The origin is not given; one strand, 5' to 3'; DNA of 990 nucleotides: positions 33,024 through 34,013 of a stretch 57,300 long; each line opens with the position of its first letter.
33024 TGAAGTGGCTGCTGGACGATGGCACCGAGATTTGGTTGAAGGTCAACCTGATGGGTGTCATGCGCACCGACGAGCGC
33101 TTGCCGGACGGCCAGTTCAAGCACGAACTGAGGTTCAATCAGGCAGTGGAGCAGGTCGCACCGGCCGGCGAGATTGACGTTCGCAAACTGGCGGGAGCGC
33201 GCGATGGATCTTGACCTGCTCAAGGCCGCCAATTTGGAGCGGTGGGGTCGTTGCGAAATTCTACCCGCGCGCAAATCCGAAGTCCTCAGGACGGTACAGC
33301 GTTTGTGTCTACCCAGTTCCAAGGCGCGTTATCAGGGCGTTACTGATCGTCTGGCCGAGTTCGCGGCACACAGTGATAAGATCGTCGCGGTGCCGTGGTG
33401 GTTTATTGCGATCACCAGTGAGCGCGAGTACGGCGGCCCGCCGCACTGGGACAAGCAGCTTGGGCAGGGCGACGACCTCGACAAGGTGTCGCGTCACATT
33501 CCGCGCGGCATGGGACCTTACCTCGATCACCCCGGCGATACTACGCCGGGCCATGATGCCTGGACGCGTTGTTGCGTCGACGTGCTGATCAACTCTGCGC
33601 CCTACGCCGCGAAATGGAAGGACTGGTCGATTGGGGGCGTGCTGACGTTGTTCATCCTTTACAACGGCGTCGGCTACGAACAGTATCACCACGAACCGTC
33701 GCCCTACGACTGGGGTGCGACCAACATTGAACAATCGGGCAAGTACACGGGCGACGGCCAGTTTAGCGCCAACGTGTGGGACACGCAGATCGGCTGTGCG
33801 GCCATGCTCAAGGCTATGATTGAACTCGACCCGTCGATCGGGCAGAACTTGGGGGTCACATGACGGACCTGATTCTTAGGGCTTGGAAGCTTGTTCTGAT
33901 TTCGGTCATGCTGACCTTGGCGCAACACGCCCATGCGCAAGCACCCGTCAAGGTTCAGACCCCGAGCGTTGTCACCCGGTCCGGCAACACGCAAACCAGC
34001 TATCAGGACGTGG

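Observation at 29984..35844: Eight-gene cassette splitting terS from terL, rich in exported proteins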

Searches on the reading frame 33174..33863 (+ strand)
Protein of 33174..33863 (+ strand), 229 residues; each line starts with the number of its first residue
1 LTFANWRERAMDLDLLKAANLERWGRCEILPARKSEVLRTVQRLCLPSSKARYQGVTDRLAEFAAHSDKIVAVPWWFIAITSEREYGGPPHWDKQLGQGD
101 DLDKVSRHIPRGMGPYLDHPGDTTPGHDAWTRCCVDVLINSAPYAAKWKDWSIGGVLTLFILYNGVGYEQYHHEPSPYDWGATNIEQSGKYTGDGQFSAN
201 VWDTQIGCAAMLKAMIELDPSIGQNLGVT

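Call 3: search_protein_families(library=pfam, proteins=[window:33174-33863:+], max_evalue=0.1)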
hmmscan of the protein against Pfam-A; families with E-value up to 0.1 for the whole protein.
window:33174-33863:+ (229 aa): 0 families

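Call 4: search_protein_families(library=phrogs, proteins=[window:33174-33863:+], max_evalue=0.1)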
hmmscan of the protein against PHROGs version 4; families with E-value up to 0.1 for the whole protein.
window:33174-33863:+ (229 aa): 0 families

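Call 14: search_protein_families(library=ncbifam, proteins=[window:33174-33863:+], max_evalue=1)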
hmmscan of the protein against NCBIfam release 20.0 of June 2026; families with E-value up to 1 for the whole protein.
window:33174-33863:+ (229 aa): 0 families

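Call 15: search_solved_structures(query=window:33174-33863:+, max_evalue=1, show_alignments=2)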
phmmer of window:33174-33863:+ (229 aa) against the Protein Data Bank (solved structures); distinct sequences matched with E-value up to 1: 1.
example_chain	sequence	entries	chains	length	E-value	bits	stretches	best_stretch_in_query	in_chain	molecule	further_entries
6es4_A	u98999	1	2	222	0.16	14.4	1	33-104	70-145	Syncrip, isoform K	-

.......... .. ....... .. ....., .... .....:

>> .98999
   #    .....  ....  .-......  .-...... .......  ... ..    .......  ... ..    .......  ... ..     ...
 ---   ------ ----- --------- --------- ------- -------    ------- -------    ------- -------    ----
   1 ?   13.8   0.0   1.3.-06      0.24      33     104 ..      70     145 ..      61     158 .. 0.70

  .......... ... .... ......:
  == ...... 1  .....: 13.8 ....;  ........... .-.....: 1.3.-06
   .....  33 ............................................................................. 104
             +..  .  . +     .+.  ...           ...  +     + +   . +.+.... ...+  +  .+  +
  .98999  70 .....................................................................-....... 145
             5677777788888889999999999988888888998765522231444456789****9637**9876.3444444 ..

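Call 43: search_protein_representatives(protein=window:33174-33863:+)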
Query: 229 residues. Proteins with E-value up to 0.001 (for the whole library): 2390; up to 1e-10: 749; up to 1e-30: 42. The best 150 are listed.
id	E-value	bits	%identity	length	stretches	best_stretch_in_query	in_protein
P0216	8.0e-64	231.6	59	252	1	12-228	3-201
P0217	6.8e-63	228.5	52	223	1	15-222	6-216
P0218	1.4e-51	191.5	55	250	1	12-222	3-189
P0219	5.3e-44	166.6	51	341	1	13-222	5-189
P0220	2.2e-43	164.6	49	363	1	14-222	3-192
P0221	2.4e-43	164.5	47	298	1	13-222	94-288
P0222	2.0e-41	158.2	45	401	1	11-223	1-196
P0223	5.1e-41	156.9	49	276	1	10-222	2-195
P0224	3.9e-40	154.0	47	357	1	11-222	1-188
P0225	5.0e-40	153.6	46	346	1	19-223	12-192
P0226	7.6e-40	153.0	49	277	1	28-222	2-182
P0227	3.3e-39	151.0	55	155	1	68-222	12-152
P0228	3.3e-39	150.9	47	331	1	14-222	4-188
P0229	4.2e-39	150.6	47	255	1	49-222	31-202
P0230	9.1e-39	149.5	47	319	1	11-222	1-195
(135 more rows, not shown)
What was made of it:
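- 33204..33863 (+): c6, about 219 aa, no export signal. It is a probable peptidoglycan hydrolase (endolysin-type catalytic domain with an invariant R-E pair). 2390 cluster representatives at E <= 1e-3 (call 43).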

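Call 46: search_solved_structures(query=A4, max_evalue=1, show_alignments=2)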
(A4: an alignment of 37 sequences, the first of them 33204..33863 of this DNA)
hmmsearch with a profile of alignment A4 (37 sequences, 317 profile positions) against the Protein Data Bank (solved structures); distinct sequences matched with E-value up to 1: 0.
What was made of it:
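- Checked: There is no Pfam, NCBIfam or PDB hit (calls 3, 14, 15, 46).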

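Call 47: search_protein_families(library=pfam, alignment_id=A4, max_evalue=0.01)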
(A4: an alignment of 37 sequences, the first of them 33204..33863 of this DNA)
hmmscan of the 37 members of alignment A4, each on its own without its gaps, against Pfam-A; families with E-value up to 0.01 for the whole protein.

A. member 1, window:33204-33863:+ (219 aa): 0 families

B. families by the number of members that match (of 37 scanned): 5 families
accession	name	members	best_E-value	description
PF01471.23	PG_binding_1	6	4.8e-15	Putative peptidoglycan binding domain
PF09374.15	PG_binding_3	1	0.00015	Predicted Peptidoglycan domain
PF19154.5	DUF5836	1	0.0018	Family of unknown function (DUF5836)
PF12697.13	Abhydrolase_6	1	0.0036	Alpha/beta hydrolase family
PF23677.1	YnaL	1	0.0038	Protein YnaL-like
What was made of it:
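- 33204..33863 (+): 6 of 37 homologues carry a PG_binding_1 domain (call 47).
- On Endolysin / peptidoglycan hydrolase (c6): PG_binding_1 is present in 6 of 37 homologues (call 47).
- Closest known: Endolysins made of a catalytic domain plus PG_binding_1. Same: The c6 catalytic-domain family is fused to PG_binding_1 in 6 of 37 homologues (call 47).
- Checked: However, the family has 2390 cluster representatives, and 6 of 37 sampled homologues carry a PG_binding_1 domain (calls 43, 47).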

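Call 60: search_dna_similar(query=window:33204-33863:+, collection=phages, mode=protein, max_evalue=0.001, max_rows=25)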
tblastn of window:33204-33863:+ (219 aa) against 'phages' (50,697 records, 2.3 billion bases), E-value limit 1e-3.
Records with a match: 1; places in all: 1; records where one place covers at least 80% of the query: 1.
Best place of each record, by identity: <60% 1.
By first word of the organism name: Bradyrhizobium 1.
By host as written in the record: Bradyrhizobium japonicum S10J 1.
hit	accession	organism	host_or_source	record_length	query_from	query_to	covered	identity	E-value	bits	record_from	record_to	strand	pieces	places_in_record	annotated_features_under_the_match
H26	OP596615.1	Bradyrhizobium phage ppBjS10J-1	Bradyrhizobium japonicum S10J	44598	1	212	97%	34.0%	3e-31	125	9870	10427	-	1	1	peptidoglycan-binding protein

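Call 61: get_annotated_region(hit=H26, flank=5000)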
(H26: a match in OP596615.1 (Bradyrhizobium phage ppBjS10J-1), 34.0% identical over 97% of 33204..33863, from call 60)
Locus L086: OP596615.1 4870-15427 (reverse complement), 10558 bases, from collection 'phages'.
description: Bradyrhizobium phage ppBjS10J-1, complete genome.
organism: Bradyrhizobium phage ppBjS10J-1 (NCBI taxid 3003365)
taxonomy: Viruses; Duplodnaviria; Heunggongvirae; Uroviricota; Caudoviricetes
host: Bradyrhizobium japonicum S10J; source: -; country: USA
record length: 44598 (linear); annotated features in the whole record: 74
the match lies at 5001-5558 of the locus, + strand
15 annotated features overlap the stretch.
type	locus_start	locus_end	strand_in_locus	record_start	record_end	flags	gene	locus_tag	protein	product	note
CDS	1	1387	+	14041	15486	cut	-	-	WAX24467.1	hypothetical protein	-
CDS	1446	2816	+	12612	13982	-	-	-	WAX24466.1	hypothetical protein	-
CDS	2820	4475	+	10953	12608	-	-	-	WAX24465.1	hypothetical protein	-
CDS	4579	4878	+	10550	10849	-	-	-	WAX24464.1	hypothetical protein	-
CDS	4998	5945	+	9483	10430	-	-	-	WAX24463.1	peptidoglycan-binding protein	-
CDS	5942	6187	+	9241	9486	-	-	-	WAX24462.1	hypothetical protein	-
CDS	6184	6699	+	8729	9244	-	-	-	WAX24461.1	hypothetical protein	-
CDS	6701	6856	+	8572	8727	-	-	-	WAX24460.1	hypothetical protein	-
CDS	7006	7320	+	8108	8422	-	-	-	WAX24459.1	hypothetical protein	-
CDS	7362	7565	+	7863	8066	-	-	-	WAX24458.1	hypothetical protein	-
CDS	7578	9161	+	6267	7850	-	-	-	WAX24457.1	hypothetical protein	-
CDS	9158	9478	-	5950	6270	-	-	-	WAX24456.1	hypothetical protein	-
CDS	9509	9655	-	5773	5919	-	-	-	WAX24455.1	hypothetical protein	-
CDS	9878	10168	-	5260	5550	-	-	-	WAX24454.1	DUF4326 domain-containing protein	-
CDS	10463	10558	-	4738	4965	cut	-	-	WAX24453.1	hypothetical protein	-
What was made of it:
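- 33204..33863 (+): The only phage-isolate hit is a 315-aa 'peptidoglycan-binding protein' of Bradyrhizobium phage ppBjS10J-1, followed there by small ORFs (calls 60, 61).
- On Endolysin / peptidoglycan hydrolase (c6): The Bradyrhizobium phage context is in calls 60 and 61.
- Closest known: Endolysins made of a catalytic domain plus PG_binding_1. Same: In Bradyrhizobium phage ppBjS10J-1 the homologue precedes small ORFs, as a lysis gene would (call 61).
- In a Bradyrhizobium phage the homologue sits before small ORFs, like an endolysin (calls 47, 60, 61).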

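Call 87: search_protein_families(library=padloc, proteins=[window:33204-33863:+], max_evalue=0.01)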
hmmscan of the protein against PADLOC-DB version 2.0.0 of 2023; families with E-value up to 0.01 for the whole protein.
window:33204-33863:+ (219 aa): 0 families
